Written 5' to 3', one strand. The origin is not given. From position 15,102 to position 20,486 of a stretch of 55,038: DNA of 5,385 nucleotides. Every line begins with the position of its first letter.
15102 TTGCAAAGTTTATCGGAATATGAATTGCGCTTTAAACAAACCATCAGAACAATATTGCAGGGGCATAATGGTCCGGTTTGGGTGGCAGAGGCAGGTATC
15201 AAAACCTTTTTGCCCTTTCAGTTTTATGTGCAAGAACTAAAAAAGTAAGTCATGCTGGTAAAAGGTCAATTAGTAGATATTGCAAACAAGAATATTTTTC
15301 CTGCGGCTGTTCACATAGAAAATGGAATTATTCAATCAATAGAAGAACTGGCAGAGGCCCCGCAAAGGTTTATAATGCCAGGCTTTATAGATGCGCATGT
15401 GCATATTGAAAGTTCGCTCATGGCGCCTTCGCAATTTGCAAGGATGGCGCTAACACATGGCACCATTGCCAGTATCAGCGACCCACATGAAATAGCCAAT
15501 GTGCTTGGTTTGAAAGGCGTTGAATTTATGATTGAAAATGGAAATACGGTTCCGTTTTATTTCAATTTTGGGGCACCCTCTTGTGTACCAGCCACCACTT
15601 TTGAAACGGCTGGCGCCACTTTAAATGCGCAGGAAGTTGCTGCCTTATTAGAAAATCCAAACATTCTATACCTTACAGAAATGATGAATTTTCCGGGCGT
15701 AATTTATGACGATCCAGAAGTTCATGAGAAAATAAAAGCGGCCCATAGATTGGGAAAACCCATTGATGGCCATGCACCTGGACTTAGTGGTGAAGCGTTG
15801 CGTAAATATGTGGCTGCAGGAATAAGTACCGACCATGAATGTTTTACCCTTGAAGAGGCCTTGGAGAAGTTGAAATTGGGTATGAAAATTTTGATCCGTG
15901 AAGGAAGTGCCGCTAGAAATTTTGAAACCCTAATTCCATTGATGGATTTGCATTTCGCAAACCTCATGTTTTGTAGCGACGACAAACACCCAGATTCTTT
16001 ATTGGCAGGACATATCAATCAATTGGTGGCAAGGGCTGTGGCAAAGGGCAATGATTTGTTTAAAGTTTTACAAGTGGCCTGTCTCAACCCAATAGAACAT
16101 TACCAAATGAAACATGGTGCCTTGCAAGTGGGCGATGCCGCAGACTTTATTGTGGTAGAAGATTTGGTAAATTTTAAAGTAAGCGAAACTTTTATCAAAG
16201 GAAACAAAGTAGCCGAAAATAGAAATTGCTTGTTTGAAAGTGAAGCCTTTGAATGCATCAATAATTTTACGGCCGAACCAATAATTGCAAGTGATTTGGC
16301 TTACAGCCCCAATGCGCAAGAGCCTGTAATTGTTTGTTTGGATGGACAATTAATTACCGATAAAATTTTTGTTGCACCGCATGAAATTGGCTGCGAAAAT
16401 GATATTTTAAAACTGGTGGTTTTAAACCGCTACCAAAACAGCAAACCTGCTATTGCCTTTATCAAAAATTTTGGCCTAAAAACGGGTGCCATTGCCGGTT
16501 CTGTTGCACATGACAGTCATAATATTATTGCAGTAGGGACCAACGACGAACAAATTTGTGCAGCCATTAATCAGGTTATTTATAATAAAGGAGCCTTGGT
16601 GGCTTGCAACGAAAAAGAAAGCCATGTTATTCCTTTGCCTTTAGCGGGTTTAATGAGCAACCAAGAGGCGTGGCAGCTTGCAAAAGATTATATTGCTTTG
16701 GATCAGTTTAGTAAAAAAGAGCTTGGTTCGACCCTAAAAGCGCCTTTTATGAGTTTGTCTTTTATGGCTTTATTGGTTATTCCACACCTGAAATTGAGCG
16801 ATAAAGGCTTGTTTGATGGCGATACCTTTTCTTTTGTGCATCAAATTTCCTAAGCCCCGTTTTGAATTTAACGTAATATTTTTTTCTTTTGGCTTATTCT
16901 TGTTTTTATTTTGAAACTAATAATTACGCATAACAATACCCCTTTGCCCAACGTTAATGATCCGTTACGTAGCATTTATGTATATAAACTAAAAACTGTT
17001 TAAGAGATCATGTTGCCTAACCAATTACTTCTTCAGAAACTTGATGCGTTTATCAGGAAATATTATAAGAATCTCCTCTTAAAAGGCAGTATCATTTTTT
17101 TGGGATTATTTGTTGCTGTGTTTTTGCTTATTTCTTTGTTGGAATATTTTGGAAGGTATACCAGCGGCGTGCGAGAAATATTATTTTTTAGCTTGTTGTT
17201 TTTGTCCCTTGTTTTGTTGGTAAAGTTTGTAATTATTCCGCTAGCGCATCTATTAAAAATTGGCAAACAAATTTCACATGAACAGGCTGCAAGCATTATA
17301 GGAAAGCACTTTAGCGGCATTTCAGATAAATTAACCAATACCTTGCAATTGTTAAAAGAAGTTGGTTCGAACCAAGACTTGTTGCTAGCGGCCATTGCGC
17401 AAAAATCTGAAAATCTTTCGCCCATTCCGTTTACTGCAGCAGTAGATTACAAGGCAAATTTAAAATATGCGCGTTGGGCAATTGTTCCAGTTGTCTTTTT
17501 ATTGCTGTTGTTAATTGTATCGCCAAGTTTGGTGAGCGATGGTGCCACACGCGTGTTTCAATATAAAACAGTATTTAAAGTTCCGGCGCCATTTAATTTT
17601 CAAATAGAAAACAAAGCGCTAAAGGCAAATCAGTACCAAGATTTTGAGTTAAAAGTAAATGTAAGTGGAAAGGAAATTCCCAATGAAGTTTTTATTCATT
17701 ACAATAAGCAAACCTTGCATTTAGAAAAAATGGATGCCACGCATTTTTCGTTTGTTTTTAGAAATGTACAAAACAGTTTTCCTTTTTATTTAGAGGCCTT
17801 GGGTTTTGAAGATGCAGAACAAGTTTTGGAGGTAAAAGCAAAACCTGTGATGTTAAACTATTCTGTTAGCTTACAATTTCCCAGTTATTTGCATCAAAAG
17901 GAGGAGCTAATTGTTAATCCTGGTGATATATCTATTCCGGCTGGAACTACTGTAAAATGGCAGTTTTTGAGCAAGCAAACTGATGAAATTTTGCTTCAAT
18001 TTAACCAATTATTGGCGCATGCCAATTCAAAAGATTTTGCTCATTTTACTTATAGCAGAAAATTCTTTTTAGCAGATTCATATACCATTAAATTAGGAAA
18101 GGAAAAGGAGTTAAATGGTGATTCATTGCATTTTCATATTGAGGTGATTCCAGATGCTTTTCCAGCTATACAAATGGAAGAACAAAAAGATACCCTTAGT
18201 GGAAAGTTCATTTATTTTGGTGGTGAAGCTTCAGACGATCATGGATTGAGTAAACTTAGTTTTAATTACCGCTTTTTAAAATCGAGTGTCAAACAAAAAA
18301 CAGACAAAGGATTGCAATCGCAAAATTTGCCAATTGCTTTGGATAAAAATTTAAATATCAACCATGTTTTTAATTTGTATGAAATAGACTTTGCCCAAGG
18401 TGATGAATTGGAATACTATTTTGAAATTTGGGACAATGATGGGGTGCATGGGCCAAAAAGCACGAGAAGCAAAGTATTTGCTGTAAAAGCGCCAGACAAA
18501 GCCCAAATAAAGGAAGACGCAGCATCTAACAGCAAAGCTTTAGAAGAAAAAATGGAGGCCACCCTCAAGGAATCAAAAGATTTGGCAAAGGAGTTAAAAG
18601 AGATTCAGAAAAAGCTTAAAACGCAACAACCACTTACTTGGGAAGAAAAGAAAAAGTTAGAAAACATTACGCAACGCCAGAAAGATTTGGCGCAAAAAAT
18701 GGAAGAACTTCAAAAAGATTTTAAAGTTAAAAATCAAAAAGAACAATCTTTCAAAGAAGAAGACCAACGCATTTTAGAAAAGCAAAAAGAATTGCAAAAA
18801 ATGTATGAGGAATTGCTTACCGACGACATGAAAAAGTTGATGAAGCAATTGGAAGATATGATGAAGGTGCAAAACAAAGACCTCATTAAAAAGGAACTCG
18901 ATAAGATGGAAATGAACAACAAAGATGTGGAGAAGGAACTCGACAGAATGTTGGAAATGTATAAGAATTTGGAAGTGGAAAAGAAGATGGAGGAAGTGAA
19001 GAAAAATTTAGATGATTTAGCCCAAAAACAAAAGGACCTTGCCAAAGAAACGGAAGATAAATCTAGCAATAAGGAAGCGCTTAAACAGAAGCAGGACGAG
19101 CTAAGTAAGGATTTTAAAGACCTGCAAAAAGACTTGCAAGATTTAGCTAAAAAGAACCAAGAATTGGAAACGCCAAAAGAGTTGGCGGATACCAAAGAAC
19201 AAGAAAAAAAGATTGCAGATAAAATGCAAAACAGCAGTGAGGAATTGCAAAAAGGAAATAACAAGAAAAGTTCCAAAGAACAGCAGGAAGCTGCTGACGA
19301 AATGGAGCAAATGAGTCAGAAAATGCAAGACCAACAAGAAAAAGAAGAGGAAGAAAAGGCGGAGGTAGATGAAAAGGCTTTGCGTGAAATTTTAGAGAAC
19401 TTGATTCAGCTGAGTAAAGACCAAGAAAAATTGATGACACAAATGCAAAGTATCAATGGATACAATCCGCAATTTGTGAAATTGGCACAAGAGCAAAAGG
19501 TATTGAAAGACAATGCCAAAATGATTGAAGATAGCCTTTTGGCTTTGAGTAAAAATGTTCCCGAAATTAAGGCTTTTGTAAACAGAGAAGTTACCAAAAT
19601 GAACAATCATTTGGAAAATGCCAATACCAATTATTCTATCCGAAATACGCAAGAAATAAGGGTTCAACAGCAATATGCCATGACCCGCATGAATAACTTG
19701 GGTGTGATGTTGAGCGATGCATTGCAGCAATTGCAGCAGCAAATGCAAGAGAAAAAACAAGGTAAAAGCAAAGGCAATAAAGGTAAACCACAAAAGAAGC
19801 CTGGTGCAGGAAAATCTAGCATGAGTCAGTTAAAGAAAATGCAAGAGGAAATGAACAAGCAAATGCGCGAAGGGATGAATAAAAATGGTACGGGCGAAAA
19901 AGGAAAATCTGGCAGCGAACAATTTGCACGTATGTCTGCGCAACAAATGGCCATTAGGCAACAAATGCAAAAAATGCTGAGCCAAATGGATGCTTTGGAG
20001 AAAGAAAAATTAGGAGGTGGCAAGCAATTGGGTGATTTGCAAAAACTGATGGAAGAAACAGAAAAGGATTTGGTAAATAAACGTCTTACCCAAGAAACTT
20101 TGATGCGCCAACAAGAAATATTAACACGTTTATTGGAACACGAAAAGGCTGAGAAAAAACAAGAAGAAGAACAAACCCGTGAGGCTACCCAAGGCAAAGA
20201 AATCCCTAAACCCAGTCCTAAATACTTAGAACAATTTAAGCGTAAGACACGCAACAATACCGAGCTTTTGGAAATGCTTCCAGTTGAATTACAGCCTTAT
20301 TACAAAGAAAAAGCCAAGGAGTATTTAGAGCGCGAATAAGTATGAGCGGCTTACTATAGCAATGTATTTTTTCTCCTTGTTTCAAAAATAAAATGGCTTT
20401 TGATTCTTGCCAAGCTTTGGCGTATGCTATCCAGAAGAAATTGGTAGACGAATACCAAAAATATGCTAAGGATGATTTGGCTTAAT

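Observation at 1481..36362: Highly iterated palindrome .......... (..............) inside unrelated genes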

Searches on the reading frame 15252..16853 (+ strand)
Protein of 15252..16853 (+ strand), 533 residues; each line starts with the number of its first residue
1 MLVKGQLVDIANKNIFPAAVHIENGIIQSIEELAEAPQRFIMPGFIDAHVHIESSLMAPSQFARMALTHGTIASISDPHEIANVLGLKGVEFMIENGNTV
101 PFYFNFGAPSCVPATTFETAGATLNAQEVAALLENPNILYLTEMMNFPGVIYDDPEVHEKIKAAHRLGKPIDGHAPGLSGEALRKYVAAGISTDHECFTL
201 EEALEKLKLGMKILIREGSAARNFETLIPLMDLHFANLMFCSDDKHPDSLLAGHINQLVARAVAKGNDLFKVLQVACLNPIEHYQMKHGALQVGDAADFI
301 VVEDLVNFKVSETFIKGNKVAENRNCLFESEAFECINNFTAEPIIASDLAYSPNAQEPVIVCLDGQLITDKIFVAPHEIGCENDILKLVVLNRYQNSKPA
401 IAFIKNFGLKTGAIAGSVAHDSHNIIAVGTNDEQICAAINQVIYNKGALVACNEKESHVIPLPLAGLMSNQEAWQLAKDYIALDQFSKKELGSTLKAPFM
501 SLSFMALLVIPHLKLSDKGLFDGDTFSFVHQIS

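Call 7: find_encoding_contigs(protein=window:15252-16853:+, flank=10000, max_places=10)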
Protein window:15252-16853:+ (533 aa): 6 contigs read that carry it; 1 place shown.
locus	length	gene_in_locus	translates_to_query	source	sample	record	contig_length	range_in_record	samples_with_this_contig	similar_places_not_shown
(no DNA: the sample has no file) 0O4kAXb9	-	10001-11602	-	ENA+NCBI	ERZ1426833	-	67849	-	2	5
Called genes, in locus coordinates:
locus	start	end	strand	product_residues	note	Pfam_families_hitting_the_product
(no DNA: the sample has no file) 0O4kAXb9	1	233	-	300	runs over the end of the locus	PF02016:Peptidase_S66, PF17676:Peptidase_S66C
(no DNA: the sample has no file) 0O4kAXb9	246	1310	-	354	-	PF00483:NTP_transferase, PF22640:ManC_GMP_beta-helix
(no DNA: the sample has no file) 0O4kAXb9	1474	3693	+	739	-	PF00270:DEAD, PF04851:ResIII (weak), PF00271:Helicase_C, PF16124:RecQ_Zn_bind, PF09382:RQC, PF00570:HRDC, PF21220:RecQ-1-like_HTH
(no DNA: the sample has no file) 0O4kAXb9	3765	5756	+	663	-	PF02705:K_trans, PF22776:K_trans_C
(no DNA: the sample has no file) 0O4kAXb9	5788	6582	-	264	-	PF13489:Methyltransf_23, PF02353:CMAS, PF13847:Methyltransf_31, PF08241:Methyltransf_11, PF08242:Methyltransf_12, PF13649:Methyltransf_25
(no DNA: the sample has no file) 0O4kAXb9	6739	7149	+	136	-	PF00355:Rieske (weak)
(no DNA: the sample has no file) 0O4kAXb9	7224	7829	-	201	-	-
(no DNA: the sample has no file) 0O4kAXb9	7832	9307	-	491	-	PF00478:IMPDH, PF00571:CBS, PF03060:NMO (weak), PF01070:FMN_dh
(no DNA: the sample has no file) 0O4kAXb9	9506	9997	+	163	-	PF08211:dCMP_cyt_deam_2, PF00383:dCMP_cyt_deam_1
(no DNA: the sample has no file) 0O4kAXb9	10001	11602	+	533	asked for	PF01979:Amidohydro_1, PF13382:Adenine_deam_C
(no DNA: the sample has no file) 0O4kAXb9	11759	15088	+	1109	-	-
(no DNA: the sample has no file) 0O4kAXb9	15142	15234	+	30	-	-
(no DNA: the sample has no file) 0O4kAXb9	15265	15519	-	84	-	PF05016:ParE_toxin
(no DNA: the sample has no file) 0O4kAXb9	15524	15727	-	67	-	PF18506:RelB-like (weak)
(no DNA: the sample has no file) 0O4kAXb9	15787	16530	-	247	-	PF01416:PseudoU_synth_1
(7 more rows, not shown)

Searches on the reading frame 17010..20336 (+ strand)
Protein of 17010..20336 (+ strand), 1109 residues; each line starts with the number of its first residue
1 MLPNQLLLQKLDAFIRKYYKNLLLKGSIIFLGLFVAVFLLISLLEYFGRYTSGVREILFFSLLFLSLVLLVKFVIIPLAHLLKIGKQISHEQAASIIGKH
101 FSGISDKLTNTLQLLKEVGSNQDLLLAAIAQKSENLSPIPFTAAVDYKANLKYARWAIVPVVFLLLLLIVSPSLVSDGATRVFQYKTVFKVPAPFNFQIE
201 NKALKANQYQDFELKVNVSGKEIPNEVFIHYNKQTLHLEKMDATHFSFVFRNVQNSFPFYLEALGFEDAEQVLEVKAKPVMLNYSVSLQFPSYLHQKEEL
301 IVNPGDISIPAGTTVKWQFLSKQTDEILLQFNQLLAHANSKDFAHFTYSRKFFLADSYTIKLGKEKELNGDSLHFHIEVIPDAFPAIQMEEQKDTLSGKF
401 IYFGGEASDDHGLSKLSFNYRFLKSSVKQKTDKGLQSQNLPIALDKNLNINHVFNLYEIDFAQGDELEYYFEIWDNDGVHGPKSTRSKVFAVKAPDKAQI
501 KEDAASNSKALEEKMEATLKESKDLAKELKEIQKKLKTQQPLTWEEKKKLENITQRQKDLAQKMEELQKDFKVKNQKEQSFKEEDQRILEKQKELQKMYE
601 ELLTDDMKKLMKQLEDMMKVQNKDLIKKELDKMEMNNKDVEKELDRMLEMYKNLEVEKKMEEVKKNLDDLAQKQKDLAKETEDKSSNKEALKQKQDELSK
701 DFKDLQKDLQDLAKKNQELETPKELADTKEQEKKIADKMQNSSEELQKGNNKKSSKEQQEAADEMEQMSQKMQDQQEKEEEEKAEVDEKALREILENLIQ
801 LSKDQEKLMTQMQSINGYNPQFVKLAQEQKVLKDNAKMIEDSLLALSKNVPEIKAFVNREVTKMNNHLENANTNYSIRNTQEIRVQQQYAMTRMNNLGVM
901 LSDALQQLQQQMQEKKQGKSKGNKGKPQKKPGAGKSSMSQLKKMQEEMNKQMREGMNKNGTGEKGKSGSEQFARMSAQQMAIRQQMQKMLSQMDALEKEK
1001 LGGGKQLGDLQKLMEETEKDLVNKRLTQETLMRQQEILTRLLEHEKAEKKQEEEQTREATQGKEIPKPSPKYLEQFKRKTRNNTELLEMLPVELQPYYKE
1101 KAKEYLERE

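Call 60: search_protein_families(library=pfam, proteins=[window:17010-20336:+])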
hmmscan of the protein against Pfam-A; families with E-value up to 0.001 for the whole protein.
window:17010-20336:+ (1109 aa): 0 families
